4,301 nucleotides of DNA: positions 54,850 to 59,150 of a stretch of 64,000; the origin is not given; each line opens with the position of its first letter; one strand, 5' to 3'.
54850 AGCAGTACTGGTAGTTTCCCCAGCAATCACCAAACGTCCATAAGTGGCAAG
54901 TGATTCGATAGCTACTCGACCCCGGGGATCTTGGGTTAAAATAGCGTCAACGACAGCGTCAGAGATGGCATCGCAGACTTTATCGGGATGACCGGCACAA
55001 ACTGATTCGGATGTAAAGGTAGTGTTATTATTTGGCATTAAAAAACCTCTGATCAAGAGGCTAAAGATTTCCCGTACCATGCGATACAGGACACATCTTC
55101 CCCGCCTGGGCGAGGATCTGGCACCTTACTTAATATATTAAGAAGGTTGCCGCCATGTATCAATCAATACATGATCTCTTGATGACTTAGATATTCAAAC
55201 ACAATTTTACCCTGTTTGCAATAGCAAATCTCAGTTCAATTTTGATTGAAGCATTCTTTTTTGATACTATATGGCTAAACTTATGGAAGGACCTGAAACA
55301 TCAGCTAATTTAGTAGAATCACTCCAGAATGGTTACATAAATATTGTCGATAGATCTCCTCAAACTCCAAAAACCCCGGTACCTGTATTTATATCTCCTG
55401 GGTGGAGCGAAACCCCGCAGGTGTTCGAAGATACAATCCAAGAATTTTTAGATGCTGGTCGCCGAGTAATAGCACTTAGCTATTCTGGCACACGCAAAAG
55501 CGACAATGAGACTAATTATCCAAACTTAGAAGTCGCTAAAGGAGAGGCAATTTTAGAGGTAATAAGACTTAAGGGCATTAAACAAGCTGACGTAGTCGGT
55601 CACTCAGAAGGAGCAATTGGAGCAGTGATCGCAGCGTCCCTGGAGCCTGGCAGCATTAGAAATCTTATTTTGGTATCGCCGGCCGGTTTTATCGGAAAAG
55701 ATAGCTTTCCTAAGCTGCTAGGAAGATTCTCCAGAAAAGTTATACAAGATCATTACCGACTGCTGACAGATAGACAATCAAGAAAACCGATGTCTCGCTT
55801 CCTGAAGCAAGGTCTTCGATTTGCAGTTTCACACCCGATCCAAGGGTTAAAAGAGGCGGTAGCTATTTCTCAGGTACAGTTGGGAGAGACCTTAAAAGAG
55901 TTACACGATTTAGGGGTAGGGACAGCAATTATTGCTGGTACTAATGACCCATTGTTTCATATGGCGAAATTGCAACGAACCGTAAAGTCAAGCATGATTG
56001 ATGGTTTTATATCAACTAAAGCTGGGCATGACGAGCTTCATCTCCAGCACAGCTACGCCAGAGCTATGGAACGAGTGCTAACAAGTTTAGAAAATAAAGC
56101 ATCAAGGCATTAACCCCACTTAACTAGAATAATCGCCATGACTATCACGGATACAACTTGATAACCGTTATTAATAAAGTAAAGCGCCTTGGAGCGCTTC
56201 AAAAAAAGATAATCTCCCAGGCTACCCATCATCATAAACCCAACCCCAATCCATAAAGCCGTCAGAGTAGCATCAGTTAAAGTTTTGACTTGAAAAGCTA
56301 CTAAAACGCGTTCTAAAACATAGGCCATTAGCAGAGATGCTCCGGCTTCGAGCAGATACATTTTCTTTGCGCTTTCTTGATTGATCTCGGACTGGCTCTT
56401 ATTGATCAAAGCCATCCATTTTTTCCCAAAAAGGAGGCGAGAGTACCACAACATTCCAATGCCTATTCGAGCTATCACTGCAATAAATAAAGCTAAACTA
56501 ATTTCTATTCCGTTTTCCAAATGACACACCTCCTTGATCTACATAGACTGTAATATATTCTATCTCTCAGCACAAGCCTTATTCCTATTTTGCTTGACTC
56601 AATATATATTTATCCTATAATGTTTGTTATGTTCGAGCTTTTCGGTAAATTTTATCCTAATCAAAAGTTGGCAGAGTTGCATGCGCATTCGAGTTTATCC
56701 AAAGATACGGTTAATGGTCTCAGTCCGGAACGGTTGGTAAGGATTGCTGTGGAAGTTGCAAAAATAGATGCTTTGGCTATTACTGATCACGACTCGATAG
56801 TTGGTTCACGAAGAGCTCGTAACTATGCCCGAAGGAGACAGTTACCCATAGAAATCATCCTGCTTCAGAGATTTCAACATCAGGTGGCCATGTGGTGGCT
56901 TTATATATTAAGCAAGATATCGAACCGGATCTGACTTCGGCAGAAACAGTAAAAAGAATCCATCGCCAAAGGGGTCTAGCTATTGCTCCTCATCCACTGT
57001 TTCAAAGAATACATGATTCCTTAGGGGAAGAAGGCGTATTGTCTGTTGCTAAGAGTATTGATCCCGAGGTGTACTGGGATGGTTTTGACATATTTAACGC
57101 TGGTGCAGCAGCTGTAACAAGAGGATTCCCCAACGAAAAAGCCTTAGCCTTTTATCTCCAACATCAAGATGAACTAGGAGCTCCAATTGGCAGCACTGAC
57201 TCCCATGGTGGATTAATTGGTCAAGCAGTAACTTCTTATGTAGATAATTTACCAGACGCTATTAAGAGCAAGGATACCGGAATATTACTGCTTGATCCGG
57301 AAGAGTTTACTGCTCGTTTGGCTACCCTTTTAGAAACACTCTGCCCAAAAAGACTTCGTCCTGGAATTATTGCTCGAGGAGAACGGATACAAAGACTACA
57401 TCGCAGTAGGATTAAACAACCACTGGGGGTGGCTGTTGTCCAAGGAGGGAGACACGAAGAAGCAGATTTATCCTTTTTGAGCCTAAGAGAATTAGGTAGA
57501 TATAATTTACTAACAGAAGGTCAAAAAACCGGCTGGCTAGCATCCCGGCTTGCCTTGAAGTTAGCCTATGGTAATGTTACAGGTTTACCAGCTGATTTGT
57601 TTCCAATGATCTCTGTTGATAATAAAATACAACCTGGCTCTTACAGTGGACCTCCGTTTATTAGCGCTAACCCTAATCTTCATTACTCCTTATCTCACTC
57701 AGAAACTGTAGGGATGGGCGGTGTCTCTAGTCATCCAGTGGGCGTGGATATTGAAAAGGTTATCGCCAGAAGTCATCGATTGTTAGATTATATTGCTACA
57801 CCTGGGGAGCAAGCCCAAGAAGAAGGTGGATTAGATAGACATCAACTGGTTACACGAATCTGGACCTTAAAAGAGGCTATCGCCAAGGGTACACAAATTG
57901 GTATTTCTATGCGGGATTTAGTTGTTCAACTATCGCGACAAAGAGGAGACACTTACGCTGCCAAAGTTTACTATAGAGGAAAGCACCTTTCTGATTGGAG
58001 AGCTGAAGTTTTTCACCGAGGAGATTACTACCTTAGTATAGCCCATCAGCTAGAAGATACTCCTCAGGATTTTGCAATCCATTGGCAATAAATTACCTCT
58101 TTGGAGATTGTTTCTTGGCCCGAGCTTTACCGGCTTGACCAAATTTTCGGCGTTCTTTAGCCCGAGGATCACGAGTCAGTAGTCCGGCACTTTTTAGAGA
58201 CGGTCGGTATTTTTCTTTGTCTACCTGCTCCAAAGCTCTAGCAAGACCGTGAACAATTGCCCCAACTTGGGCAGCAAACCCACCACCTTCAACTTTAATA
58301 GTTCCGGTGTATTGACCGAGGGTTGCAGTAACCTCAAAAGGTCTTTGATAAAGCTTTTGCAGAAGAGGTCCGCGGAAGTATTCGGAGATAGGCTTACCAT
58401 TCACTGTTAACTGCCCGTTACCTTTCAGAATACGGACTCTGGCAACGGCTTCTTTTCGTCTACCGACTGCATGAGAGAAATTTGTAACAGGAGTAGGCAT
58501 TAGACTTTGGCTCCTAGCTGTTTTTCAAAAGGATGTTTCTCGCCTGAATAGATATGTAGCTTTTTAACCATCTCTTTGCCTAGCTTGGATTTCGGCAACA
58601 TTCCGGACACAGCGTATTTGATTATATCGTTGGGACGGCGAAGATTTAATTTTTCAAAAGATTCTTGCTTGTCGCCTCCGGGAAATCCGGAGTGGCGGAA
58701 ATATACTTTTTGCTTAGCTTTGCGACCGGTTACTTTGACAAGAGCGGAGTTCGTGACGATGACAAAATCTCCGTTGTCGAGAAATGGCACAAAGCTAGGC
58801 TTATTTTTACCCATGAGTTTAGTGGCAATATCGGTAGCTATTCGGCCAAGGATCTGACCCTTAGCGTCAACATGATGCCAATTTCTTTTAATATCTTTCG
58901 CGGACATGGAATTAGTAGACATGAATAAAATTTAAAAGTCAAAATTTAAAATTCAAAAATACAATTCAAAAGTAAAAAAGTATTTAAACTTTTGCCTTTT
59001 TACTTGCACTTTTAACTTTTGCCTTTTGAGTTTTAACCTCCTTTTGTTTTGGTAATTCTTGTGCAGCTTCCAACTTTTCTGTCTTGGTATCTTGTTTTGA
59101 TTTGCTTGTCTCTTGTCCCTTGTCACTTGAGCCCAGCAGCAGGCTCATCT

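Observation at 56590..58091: PHP-domain phosphoesterase fused to an Sfp-type phosphopantetheinyl transferase, with a homopolymer frameshift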

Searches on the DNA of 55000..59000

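Call 52: search_rna_families(source=window, start=55000, end=59000, threshold=evalue, max_evalue=1)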
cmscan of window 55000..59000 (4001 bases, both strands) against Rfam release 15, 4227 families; matches with E-value up to 1: 2.
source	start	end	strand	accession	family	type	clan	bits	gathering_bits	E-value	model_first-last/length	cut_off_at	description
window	55054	55190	-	RF01725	SAM-I-IV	Cis-reg; riboswitch;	CL00012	36.6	41.1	0.002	1-99/99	no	SAM-I/IV (S-adenosyl methionine) riboswitch aptamer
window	55383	55470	+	RF02219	ZNRD1-AS1_2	Gene; lncRNA;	-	17.8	60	0.44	1-76/76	no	ZNRD1 antisense RNA 1 conserved region 2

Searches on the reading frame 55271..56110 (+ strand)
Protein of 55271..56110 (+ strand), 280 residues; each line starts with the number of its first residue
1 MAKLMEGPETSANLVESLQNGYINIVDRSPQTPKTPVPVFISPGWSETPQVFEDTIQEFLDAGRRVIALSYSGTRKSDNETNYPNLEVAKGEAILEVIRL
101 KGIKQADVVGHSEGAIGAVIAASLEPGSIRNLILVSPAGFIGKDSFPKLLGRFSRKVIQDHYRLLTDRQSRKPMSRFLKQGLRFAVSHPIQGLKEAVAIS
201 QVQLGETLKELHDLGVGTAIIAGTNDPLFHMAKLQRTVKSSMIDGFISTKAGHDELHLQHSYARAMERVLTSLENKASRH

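Call 31: search_protein_families(library=pfam, proteins=[window:55271-56110:+], max_evalue=0.001)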
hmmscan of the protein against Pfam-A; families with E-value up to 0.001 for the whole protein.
window:55271-56110:+ (280 aa): 3 families
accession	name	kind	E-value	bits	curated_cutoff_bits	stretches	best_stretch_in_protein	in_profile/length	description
PF00561.26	Abhydrolase_1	-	1.3e-11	45.1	25.8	1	38-231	2-215/245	alpha/beta hydrolase fold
PF12146.15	Hydrolase_4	-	6e-08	32.7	27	1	39-239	7-215/239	Serine aminopeptidase, S33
PF12697.13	Abhydrolase_6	-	5.5e-07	30.9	26.3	1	40-237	3-189/217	Alpha/beta hydrolase family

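Call 60: search_protein_families(library=ncbifam, proteins=[window:55271-56110:+], max_evalue=0.001)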
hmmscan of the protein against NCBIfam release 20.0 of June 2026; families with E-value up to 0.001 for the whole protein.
window:55271-56110:+ (280 aa): 5 families
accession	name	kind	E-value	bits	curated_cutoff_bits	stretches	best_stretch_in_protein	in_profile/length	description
NF011457.0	PRK14875.1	equivalog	7.3e-11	41.6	307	1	56-244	151-347/372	acetoin dehydrogenase dihydrolipoyllysine-residue acetyltransferase subunit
TIGR03343.1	biphenyl_bphD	equivalog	2.5e-06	26.9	462.15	1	52-144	49-140/282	2-hydroxy-6-oxo-6-phenylhexa-2,4-dienoate hydrolase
NF051488.1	bifunc_PcaDC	exception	0.00013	21.2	390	1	40-236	16-214/375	bifunctional 3-oxoadipate enol-lactonase/4-carboxymuconolactone decarboxylase PcaDC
TIGR01738.1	bioH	equivalog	0.00054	19.7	206.95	0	41-164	9-131/245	pimeloyl-ACP methyl ester esterase BioH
NF045632.1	hydroxlase_HsaD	equivalog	0.00063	18.8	400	0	52-140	53-140/290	4,5:9,10-diseco-3-hydroxy-5,9,17-trioxoandrosta-1(10),2-diene-4-oate hydrolase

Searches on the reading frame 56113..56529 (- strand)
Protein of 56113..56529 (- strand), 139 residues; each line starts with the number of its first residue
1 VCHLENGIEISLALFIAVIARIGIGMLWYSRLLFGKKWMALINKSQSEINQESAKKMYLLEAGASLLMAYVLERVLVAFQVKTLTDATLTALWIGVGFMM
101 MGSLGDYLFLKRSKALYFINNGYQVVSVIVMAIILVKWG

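Call 31: search_protein_families(library=pfam, proteins=[window:56113-56529:-], max_evalue=0.001)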
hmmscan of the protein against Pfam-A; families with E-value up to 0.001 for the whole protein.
window:56113-56529:- (139 aa): 1 family
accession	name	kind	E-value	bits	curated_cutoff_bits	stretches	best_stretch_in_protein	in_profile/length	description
PF08570.15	DUF1761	-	2.1e-25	89.8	31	1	12-135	1-122/123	Protein of unknown function (DUF1761)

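Call 60: search_protein_families(library=ncbifam, proteins=[window:56113-56529:-], max_evalue=0.001)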
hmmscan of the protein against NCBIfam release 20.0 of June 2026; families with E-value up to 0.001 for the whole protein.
window:56113-56529:- (139 aa): 0 families

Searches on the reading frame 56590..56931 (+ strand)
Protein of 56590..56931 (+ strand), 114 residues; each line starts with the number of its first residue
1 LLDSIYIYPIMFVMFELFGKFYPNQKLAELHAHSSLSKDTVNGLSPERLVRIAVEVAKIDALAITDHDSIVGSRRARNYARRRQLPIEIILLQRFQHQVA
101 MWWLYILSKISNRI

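Call 17: list_cluster_members(proteins=[P0001, window:56590-56931:+, P0002, P0003])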
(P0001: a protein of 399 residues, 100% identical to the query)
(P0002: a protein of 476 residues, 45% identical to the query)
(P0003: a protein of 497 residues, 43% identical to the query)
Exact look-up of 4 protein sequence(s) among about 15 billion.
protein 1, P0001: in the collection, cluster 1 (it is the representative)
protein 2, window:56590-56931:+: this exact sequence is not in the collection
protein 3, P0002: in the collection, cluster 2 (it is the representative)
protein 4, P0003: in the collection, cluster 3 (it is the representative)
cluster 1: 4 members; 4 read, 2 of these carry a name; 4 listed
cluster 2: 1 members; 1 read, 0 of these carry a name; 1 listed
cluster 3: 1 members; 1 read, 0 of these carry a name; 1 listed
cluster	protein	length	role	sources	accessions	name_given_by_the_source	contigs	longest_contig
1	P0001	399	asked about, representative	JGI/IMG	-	-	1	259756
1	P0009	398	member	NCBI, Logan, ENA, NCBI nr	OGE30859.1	hypothetical protein A2631_04215 [Candidatus Daviesbacteria bacterium ... | MAG: hypothetical protein A2631_04215 [Candidatus Daviesbacteria bacterium ...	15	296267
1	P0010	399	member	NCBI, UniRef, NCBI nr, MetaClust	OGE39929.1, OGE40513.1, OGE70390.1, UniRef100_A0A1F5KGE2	hypothetical protein A3D25_03945 [Candidatus Daviesbacteria bacterium ... | 4'-phosphopantetheinyl transferase domain-containing protein n=1 Tax=Candidatus ... | MAG: hypothetical protein A3D25_03945 [Candidatus Daviesbacteria bacterium ...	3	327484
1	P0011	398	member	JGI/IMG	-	-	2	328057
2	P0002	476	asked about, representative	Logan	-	-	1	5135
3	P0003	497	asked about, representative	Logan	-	-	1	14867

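Call 19: find_encoding_contigs(protein=P0009, flank=3000, max_places=10)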
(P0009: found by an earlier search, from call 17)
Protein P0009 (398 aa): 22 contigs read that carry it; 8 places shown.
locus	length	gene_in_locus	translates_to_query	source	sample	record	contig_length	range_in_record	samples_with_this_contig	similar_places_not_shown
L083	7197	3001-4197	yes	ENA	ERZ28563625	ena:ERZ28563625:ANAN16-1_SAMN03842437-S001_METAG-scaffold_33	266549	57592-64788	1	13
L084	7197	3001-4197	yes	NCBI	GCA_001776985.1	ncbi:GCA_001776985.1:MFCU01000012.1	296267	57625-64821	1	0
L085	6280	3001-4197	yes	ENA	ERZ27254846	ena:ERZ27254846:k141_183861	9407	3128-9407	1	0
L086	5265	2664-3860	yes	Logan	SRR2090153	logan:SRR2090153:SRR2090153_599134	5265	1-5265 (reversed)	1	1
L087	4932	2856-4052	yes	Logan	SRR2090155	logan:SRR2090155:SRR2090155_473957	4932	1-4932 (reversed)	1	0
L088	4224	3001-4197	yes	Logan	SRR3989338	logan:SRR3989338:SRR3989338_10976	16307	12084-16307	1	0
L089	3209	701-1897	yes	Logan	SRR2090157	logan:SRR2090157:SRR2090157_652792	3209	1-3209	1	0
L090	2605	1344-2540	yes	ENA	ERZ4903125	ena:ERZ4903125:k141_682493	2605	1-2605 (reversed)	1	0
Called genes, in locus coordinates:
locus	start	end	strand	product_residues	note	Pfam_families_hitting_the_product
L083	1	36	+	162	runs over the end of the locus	PF00293:NUDIX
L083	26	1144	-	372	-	PF00438:S-AdoMet_synt_N, PF02772:S-AdoMet_synt_M, PF02773:S-AdoMet_synt_C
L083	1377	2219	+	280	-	PF12146:Hydrolase_4, PF00561:Abhydrolase_1, PF12697:Abhydrolase_6 (weak)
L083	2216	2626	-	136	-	PF08570:DUF1761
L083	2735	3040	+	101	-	-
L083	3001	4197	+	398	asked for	PF01648:ACPS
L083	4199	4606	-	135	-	PF00380:Ribosomal_S9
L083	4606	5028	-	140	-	PF00572:Ribosomal_L13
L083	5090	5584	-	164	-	PF01196:Ribosomal_L17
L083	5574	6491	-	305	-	PF01193:RNA_pol_L, PF01000:RNA_pol_A_bac, PF03118:RNA_pol_A_CTD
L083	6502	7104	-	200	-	PF00163:Ribosomal_S4, PF01479:S4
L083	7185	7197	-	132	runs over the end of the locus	PF00411:Ribosomal_S11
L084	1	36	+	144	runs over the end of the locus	PF00293:NUDIX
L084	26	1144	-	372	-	PF00438:S-AdoMet_synt_N, PF02772:S-AdoMet_synt_M, PF02773:S-AdoMet_synt_C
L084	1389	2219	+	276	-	PF00561:Abhydrolase_1, PF12146:Hydrolase_4, PF12697:Abhydrolase_6 (weak)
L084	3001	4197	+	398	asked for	PF01648:ACPS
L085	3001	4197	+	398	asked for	PF01648:ACPS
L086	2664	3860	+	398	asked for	PF01648:ACPS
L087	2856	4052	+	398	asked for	PF01648:ACPS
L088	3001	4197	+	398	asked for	PF01648:ACPS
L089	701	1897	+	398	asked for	PF01648:ACPS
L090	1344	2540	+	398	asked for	PF01648:ACPS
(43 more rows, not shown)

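Call 20: find_encoding_contigs(protein=P0010, flank=3000, max_places=10)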
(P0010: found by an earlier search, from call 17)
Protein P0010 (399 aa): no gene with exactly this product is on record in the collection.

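Call 21: find_encoding_contigs(protein=P0011, flank=3000, max_places=10)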
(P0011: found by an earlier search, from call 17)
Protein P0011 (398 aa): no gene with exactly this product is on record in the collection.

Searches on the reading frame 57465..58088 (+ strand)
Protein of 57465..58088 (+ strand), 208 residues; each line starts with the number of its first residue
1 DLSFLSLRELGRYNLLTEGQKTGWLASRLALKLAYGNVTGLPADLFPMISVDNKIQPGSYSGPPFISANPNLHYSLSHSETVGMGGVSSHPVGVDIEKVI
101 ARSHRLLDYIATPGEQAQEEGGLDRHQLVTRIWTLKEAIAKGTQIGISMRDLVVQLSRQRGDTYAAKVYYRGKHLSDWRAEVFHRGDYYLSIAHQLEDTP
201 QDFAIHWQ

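Call 49: find_related_loci(query=A7, collection=metagenome_contigs, flank=10000)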
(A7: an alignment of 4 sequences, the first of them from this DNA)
Query A7 (208 aa) in metagenome_contigs; peptide patterns used: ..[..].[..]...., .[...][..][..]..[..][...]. (x = any residue, [..] = any of these).
451 stretches matched a pattern; 139 encode a relative of the query (tblastn E <= 1e-3); the best 80 are kept; 80 distinct loci.
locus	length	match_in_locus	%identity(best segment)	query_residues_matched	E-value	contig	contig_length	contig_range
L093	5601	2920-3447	32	20-194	9e-14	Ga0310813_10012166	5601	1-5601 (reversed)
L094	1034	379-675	35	61-157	4e-11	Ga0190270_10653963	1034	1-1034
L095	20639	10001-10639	28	1-200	8e-11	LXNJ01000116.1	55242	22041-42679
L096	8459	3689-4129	32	4-149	1e-10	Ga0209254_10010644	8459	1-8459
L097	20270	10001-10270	39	62-149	8e-11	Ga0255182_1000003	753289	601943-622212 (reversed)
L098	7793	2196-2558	30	31-151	2e-10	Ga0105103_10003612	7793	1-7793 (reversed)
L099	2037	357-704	31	36-151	1e-10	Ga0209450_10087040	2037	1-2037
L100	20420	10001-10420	33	9-149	4e-10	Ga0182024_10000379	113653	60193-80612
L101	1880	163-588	28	25-170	7e-10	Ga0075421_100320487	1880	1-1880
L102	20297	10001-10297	34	62-158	1e-9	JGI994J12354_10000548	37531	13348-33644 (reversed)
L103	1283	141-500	27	47-164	1e-9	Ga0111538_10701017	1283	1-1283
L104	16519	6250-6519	36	62-149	3e-9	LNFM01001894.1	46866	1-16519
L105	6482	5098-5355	33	62-147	2e-9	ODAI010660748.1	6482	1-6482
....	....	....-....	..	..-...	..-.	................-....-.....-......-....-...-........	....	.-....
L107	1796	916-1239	32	62-169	3e-9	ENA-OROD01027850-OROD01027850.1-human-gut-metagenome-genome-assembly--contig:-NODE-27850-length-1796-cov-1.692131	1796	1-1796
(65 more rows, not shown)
